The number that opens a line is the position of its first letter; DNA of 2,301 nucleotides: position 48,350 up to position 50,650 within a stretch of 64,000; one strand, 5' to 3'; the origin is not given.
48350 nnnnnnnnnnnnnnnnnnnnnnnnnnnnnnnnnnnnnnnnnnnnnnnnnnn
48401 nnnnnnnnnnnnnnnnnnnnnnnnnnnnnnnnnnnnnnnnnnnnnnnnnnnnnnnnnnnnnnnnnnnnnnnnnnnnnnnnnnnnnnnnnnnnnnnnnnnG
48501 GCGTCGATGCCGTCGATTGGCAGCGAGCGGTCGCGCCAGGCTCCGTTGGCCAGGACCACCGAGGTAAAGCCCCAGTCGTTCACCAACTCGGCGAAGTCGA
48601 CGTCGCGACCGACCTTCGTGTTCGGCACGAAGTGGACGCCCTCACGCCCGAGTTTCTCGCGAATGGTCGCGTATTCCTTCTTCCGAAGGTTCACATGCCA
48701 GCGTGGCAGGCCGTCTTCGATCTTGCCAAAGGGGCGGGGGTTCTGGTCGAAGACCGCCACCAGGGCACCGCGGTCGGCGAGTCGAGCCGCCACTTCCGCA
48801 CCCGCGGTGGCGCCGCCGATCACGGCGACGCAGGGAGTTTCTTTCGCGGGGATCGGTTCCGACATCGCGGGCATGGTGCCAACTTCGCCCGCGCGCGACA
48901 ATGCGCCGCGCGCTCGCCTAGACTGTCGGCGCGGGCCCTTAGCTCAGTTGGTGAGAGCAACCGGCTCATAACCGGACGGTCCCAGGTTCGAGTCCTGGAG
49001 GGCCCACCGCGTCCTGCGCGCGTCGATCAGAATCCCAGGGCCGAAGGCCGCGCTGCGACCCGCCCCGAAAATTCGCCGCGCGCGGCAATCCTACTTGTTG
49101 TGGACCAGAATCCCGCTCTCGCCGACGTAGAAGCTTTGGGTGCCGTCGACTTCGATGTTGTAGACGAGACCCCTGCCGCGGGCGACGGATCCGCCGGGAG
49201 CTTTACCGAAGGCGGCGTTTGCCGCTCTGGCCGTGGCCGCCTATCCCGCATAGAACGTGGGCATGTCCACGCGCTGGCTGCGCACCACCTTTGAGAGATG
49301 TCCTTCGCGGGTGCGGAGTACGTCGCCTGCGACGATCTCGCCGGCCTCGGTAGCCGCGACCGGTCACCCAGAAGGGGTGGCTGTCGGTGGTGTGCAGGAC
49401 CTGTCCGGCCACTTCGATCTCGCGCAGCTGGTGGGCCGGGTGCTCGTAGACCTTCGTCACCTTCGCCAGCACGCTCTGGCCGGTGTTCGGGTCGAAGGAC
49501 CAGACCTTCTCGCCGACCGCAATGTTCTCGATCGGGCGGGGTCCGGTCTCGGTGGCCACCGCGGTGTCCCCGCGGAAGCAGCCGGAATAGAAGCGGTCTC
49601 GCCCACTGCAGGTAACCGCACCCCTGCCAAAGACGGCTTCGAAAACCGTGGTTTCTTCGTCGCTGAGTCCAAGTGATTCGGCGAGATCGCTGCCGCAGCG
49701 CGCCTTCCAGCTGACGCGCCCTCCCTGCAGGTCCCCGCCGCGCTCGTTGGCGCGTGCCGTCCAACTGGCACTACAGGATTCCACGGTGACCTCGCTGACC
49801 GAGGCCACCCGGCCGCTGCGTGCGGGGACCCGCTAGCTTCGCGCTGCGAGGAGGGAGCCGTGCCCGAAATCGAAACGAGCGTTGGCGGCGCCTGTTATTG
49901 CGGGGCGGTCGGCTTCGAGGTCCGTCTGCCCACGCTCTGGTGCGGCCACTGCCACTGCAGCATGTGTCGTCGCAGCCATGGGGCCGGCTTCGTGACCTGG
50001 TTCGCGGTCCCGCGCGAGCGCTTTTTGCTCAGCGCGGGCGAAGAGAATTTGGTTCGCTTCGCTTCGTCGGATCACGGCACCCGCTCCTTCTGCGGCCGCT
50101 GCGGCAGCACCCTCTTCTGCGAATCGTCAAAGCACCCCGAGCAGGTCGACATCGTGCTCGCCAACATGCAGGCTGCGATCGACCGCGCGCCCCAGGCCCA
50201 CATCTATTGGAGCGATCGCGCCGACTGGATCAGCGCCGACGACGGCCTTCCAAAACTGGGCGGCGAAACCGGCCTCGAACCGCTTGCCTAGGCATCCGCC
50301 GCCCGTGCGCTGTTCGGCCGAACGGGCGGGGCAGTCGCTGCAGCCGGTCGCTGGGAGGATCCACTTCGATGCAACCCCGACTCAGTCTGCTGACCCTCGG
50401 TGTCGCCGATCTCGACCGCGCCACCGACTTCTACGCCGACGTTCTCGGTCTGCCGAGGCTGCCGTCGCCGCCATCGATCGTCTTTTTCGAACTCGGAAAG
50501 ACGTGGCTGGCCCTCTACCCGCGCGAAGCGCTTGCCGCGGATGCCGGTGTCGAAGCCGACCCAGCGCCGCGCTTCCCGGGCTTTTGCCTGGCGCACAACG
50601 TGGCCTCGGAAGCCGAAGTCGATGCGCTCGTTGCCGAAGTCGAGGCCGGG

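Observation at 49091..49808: Decayed Hint / bacterial-intein-like cassette 84 nt from a tRNA gene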

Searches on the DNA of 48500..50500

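Call 76: search_rna_families(source=window, start=48500, end=50500, threshold=evalue, max_evalue=1)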
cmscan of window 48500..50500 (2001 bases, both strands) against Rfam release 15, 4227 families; matches with E-value up to 1: 4.
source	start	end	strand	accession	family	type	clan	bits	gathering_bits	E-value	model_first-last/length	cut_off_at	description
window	48933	49006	+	RF00005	tRNA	Gene; tRNA;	CL00001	69.8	29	1.1e-14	1-71/71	no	tRNA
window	48933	49007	-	RF04354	Plastid-ycf2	Cis-reg;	-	40.2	65.7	1.8e-06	1-75/75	no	Plastid-ycf2 5UTR RNA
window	49359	49504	+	RF02223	sX4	Gene; sRNA;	-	18.5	70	0.43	1-167/167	no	Proteobacterial sRNA sX4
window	48699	48844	-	RF01681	P4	Gene; sRNA;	-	14.3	37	0.88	1-215/215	no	Pseudomonas sRNA P4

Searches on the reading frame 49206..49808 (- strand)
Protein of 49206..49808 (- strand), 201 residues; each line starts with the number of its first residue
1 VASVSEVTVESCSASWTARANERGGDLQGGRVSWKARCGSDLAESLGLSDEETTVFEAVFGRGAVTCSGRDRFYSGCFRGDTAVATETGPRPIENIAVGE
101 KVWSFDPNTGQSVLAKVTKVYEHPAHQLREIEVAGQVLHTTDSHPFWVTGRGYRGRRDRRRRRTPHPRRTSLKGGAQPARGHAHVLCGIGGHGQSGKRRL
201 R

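Call 5: search_protein_families(library=pfam, max_evalue=1, proteins=[window:49206-49808:-])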
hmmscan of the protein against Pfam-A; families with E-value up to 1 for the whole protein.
seq(201 aa): 3 families
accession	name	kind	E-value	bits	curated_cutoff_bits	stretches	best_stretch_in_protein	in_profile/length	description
PF07591.16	PT-HINT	-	2.2e-06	28.4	27.7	1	84-151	2-74/137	Pretoxin HINT domain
PF13403.11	Hint_2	-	1.4e-05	26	28.4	1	77-135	2-63/147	Hint domain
PF01079.26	Hint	-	3.6e-05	23.9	29.7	1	74-144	10-84/213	Hint module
